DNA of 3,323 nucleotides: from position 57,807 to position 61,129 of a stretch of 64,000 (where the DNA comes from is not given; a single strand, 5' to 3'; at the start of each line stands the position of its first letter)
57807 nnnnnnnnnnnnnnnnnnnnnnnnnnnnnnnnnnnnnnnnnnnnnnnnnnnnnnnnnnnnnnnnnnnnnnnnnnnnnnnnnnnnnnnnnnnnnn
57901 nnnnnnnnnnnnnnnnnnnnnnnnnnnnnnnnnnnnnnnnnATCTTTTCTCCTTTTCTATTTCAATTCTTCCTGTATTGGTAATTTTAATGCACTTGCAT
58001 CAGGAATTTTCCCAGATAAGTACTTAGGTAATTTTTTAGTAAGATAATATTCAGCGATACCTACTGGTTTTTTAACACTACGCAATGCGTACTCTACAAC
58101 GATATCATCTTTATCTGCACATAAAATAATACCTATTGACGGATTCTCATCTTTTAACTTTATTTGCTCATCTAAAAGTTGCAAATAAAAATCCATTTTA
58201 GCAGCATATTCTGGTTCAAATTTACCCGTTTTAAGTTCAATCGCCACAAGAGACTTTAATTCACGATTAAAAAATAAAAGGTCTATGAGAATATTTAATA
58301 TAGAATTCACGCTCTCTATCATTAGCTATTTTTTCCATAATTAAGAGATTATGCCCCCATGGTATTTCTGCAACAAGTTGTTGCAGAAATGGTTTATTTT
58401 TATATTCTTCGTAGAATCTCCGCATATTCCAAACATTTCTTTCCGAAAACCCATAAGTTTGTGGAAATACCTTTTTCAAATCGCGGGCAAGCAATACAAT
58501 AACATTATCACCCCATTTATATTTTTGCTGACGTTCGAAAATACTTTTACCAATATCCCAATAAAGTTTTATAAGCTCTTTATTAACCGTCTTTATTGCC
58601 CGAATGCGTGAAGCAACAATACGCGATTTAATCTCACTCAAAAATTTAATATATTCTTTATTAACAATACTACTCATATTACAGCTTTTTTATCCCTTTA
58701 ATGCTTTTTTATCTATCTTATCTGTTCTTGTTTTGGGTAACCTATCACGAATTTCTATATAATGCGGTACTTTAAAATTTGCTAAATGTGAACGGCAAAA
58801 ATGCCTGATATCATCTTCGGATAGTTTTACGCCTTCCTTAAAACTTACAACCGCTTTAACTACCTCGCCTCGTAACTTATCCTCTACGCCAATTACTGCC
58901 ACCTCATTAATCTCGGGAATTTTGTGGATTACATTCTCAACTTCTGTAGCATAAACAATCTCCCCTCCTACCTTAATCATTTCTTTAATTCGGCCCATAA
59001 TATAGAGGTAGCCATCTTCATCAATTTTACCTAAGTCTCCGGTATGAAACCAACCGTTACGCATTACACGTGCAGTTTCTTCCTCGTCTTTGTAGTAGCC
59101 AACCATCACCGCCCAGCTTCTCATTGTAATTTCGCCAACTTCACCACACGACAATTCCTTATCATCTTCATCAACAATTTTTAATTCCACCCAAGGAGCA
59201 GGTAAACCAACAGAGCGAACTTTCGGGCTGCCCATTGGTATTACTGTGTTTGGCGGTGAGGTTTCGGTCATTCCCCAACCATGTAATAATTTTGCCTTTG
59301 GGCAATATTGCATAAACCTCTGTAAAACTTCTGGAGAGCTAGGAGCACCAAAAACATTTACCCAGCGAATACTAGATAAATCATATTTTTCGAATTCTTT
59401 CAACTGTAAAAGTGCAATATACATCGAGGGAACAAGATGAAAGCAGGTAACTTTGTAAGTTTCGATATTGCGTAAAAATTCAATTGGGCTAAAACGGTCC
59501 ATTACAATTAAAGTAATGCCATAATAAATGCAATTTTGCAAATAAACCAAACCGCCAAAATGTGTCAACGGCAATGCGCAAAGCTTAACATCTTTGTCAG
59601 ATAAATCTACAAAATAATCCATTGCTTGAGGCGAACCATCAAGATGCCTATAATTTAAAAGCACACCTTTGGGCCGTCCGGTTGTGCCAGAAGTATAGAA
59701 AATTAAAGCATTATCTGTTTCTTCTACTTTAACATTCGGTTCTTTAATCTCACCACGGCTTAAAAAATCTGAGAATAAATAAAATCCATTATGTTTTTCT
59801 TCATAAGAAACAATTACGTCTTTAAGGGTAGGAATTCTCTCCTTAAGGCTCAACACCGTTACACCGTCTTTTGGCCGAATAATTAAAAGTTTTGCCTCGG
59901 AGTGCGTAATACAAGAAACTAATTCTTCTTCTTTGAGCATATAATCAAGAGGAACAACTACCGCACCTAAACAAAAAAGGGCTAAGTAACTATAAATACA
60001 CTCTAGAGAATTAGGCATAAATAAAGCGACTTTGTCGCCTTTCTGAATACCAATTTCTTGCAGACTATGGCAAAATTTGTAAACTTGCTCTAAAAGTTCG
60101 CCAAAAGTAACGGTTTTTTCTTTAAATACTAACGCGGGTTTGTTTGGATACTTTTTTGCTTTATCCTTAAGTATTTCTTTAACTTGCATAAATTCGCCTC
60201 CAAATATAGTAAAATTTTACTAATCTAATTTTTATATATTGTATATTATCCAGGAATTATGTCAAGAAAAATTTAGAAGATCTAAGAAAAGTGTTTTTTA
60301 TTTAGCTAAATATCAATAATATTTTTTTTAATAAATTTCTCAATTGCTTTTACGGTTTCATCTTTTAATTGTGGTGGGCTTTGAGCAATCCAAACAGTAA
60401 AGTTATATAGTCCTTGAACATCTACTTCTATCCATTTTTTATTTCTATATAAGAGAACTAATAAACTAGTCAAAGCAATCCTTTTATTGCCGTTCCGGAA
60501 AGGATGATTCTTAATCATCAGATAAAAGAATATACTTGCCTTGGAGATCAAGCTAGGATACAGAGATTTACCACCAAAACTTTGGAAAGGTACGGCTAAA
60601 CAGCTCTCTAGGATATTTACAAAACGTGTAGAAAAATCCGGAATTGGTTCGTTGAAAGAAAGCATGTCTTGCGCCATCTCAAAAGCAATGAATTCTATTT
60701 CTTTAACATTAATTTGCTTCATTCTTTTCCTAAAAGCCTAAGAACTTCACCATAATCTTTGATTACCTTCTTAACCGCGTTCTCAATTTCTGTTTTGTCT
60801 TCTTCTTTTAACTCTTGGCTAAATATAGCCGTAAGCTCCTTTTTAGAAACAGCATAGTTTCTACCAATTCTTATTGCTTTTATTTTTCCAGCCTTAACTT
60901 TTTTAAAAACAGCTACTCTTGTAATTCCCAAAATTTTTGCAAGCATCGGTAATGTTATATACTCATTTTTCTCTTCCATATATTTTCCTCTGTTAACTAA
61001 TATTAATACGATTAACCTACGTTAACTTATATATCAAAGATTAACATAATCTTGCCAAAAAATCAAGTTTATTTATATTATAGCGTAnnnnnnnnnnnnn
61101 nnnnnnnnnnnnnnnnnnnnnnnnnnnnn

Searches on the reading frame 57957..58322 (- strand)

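Call 7: search_protein_families(library=pfam, proteins=[window:57957-58322:-], max_evalue=0.01)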
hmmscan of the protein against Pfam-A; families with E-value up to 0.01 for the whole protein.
window:57957-58322:- (121 aa): 1 family
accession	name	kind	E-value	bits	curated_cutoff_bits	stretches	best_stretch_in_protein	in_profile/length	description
PF06250.17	YhcG_C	-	1.2e-34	119.8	32.5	1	11-106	59-156/157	YhcG PDDEXK nuclease domain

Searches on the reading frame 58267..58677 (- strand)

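Call 7: search_protein_families(library=pfam, proteins=[window:58267-58677:-], max_evalue=0.01)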
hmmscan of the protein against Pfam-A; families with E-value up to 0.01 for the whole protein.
window:58267-58677:- (136 aa): 1 family
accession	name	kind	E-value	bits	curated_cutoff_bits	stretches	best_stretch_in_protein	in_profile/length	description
PF17761.7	DUF1016_N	-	1.1e-39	136.1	32.8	1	15-129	1-115/137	DUF1016 N-terminal domain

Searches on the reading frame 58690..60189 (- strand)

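Call 7: search_protein_families(library=pfam, proteins=[window:58690-60189:-], max_evalue=0.01)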
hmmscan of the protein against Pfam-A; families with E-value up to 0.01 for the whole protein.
window:58690-60189:- (499 aa): 2 families
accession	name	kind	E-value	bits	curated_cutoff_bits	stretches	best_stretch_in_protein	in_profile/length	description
PF00501.34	AMP-binding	-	1.3e-87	294.5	29.9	1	8-366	2-384/384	AMP-binding enzyme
PF13193.12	AMP-binding_C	-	5.2e-20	72.6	24.5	1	416-491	1-76/76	AMP-binding enzyme C-terminal domain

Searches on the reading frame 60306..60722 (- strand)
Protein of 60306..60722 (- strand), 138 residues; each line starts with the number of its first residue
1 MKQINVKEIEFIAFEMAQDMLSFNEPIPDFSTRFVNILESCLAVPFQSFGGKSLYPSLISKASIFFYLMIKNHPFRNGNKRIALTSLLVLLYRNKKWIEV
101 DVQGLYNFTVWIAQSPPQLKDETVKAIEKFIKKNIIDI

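Call 7: search_protein_families(library=pfam, proteins=[window:60306-60722:-], max_evalue=0.01)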
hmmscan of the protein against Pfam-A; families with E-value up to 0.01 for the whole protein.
window:60306-60722:- (138 aa): 1 family
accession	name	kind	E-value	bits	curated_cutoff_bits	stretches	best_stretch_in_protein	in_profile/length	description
PF02661.23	Fic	-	6.6e-11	43.3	24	1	18-91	16-93/93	Fic/DOC family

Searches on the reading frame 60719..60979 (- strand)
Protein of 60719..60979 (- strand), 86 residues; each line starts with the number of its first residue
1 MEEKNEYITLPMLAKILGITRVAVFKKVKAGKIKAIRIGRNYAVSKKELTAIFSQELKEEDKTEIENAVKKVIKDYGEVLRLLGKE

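Call 7: search_protein_families(library=pfam, proteins=[window:60719-60979:-], max_evalue=0.01)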
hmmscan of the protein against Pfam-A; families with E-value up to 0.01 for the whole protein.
window:60719-60979:- (86 aa): 1 family
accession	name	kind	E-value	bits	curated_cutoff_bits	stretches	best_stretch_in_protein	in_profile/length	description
PF12728.13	HTH_17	-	5.3e-06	27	27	1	8-53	2-47/51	Helix-turn-helix domain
